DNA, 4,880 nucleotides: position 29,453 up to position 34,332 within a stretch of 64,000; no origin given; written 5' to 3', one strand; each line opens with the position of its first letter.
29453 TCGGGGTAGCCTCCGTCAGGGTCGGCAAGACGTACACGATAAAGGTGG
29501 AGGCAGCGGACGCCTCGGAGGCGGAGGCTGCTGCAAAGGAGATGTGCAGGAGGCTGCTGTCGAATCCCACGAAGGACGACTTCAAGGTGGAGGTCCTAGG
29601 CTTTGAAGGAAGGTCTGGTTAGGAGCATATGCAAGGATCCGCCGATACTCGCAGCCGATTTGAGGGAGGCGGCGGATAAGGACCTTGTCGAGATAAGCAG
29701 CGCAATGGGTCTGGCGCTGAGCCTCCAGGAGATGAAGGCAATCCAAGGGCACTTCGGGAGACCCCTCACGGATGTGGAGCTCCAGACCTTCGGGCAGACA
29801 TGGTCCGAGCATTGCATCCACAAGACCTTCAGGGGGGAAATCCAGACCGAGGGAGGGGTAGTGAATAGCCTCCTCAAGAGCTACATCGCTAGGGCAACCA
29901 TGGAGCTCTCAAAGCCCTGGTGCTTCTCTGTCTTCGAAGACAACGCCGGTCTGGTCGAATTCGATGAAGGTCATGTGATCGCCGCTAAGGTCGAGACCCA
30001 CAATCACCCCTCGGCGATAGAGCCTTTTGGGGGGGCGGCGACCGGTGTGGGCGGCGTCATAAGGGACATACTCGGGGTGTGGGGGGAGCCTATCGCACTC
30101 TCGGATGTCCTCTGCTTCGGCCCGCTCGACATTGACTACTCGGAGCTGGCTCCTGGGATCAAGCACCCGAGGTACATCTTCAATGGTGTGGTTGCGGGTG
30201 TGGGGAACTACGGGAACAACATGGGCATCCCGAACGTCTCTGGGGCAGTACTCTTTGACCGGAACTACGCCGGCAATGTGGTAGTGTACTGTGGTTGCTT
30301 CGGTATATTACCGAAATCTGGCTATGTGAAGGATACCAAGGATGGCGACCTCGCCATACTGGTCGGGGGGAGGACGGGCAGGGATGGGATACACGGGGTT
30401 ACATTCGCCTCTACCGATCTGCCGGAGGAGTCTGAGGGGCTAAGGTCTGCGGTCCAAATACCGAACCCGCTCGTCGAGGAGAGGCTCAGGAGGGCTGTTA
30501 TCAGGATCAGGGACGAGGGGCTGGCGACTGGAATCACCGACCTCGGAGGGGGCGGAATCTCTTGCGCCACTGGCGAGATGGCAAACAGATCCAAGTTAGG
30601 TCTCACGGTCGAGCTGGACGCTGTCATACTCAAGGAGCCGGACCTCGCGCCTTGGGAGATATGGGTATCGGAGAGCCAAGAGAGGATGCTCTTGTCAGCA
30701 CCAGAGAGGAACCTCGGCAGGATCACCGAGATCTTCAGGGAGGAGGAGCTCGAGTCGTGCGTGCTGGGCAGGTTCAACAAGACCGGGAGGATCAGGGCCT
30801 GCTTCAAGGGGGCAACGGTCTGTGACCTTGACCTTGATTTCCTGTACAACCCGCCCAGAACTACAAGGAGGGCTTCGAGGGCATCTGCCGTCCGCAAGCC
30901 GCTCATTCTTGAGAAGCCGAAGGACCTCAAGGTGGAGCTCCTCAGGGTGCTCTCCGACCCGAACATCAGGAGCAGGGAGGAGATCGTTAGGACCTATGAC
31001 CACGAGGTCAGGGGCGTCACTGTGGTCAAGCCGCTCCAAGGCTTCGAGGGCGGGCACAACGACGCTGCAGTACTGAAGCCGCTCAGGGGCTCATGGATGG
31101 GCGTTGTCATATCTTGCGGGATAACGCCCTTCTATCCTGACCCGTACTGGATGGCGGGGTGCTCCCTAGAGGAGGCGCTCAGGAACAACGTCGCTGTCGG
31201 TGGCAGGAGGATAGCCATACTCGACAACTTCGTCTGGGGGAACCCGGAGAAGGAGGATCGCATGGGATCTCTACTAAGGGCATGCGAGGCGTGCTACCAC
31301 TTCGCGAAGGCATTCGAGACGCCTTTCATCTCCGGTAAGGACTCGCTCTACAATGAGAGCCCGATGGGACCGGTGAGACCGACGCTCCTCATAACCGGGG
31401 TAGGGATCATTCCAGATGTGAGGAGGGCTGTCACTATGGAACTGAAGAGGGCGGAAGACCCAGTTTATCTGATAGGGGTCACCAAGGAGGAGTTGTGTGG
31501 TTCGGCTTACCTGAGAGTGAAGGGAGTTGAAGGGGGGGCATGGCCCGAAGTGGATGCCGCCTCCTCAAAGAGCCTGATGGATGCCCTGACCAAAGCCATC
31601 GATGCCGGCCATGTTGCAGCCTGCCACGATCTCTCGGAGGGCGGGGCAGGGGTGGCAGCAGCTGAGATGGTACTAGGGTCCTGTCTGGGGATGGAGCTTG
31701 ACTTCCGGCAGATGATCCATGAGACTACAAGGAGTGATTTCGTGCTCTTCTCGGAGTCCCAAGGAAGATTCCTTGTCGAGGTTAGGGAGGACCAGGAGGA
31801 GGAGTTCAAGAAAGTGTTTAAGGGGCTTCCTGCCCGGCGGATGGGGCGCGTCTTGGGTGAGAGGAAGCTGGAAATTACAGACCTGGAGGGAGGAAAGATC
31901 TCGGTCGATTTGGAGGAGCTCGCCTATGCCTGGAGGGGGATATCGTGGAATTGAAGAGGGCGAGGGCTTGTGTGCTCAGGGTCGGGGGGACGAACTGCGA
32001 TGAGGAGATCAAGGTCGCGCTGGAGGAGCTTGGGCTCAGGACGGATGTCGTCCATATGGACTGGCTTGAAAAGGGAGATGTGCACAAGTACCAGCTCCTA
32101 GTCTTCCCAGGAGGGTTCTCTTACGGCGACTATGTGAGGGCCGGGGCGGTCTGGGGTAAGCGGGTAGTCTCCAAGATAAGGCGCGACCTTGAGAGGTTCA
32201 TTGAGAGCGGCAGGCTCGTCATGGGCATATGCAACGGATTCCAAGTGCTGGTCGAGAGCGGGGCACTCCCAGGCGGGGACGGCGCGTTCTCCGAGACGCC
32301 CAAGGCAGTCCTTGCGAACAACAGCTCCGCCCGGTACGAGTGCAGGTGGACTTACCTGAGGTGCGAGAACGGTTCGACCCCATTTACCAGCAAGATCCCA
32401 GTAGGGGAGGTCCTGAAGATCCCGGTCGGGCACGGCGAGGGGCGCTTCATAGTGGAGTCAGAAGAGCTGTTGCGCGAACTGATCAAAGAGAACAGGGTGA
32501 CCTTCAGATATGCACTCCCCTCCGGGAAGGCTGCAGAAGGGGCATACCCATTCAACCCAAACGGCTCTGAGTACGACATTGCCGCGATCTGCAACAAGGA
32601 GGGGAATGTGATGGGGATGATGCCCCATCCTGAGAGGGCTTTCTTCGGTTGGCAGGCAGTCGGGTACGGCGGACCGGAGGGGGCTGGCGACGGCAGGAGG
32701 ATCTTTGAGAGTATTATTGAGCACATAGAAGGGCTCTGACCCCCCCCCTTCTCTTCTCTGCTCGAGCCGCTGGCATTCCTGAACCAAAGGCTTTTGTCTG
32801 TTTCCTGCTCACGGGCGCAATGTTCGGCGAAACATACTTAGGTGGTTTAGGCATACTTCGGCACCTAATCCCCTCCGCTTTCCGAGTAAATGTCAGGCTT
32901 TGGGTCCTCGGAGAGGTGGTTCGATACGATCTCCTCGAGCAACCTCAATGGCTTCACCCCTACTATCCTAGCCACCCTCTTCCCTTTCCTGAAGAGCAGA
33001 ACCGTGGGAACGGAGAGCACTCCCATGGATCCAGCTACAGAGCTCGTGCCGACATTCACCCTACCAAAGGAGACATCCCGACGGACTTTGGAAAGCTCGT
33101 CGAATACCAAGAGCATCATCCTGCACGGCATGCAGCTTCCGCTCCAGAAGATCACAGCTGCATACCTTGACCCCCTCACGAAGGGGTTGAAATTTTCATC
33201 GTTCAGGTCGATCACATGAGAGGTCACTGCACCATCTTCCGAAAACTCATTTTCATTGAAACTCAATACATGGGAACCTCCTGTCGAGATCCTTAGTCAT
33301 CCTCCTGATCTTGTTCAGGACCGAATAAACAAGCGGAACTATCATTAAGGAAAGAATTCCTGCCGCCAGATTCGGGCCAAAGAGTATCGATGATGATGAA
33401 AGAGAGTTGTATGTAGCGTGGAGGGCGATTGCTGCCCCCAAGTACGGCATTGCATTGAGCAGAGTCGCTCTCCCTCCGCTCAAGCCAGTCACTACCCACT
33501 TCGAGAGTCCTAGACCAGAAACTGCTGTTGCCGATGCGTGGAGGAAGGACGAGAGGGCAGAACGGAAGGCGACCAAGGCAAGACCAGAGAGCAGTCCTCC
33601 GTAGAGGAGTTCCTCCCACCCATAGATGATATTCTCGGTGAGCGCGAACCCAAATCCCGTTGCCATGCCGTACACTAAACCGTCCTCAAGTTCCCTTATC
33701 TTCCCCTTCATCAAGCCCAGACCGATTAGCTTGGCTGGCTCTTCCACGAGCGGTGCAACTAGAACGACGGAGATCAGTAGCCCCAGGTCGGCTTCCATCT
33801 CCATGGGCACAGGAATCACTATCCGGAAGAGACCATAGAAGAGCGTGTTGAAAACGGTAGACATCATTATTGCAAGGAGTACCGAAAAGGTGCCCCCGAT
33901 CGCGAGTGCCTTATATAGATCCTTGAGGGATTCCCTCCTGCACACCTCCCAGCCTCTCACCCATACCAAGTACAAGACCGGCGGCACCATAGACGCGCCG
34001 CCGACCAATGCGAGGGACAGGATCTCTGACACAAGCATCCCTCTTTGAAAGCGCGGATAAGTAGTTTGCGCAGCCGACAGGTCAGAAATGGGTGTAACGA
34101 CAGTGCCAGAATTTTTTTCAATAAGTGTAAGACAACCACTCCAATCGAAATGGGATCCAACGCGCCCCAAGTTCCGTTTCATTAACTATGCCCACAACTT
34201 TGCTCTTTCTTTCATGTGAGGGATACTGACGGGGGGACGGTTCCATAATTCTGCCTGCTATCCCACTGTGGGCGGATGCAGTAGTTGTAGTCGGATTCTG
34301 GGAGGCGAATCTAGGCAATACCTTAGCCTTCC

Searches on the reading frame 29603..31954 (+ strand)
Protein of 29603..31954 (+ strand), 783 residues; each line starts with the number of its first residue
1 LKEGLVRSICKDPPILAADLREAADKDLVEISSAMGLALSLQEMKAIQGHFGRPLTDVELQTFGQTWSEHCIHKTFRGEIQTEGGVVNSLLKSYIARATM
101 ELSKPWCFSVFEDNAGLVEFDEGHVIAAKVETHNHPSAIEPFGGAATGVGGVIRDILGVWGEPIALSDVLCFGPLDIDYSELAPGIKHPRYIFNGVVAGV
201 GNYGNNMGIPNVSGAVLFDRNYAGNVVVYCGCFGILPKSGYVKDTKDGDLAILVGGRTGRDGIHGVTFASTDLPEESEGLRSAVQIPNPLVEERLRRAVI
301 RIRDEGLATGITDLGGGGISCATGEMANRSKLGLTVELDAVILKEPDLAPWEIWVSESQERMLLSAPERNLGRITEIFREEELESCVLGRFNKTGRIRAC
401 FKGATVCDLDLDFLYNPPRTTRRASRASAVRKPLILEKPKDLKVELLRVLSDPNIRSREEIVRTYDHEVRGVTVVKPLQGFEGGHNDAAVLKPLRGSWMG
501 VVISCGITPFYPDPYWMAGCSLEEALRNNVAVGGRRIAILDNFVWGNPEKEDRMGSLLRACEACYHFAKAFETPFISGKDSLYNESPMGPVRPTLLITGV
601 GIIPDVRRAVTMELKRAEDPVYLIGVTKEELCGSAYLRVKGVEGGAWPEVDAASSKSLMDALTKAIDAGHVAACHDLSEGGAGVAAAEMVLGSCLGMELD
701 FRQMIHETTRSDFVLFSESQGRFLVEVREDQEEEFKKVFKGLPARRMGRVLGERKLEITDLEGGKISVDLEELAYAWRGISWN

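Call 60: search_protein_families(library=pfam, proteins=[window:29603-31954:+], max_evalue=0.001)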
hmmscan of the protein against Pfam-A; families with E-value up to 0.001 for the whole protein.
window:29603-31954:+ (783 aa): 3 families
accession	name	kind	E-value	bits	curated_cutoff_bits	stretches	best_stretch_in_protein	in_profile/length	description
PF02769.27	AIRS_C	-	2.2e-51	174.6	23.1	2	246-398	1-152/156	AIR synthase related protein, C-terminal domain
PF00586.29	AIRS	-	2.8e-30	105.4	24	2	113-235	2-111/112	AIR synthase related protein, N-terminal domain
PF18072.6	FGAR-AT_linker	-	1.2e-16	61.4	26.6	1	28-74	1-50/50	Formylglycinamide ribonucleotide amidotransferase linker domain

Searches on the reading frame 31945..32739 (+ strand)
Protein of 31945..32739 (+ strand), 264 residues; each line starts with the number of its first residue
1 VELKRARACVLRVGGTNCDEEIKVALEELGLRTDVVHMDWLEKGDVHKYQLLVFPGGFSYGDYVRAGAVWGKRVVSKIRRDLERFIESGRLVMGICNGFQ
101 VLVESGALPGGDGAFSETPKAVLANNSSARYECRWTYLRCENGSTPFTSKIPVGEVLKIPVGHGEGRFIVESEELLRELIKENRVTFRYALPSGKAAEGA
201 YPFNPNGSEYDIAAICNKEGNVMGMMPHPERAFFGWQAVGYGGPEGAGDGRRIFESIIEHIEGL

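Call 60: search_protein_families(library=pfam, proteins=[window:31945-32739:+], max_evalue=0.001)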
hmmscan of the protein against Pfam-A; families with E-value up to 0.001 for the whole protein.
window:31945-32739:+ (264 aa): 4 families
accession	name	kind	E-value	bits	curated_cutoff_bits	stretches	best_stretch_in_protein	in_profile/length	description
PF13507.12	GATase_5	-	2.7e-66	223.8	27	1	6-258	2-257/260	CobB/CobQ-like glutamine amidotransferase domain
PF01965.30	DJ-1_PfpI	-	7.5e-06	26.3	26.6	1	42-118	55-123/165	DJ-1/PfpI family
PF07685.20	GATase_3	-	3e-05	24.2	27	1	41-109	32-95/196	CobB/CobQ-like glutamine amidotransferase domain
PF00117.34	GATase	-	4.6e-05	23.6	22.8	1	20-237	11-168/190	Glutamine amidotransferase class-I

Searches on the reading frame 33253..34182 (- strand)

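Call 60: search_protein_families(library=pfam, proteins=[window:33253-34182:-], max_evalue=0.001)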
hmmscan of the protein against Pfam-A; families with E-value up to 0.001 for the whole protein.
window:33253-34182:- (309 aa): 1 family
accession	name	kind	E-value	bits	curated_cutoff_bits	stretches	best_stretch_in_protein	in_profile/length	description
PF13367.11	PrsW-protease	-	2.4e-27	96.2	23.5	1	89-285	6-193/196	PrsW family intramembrane metalloprotease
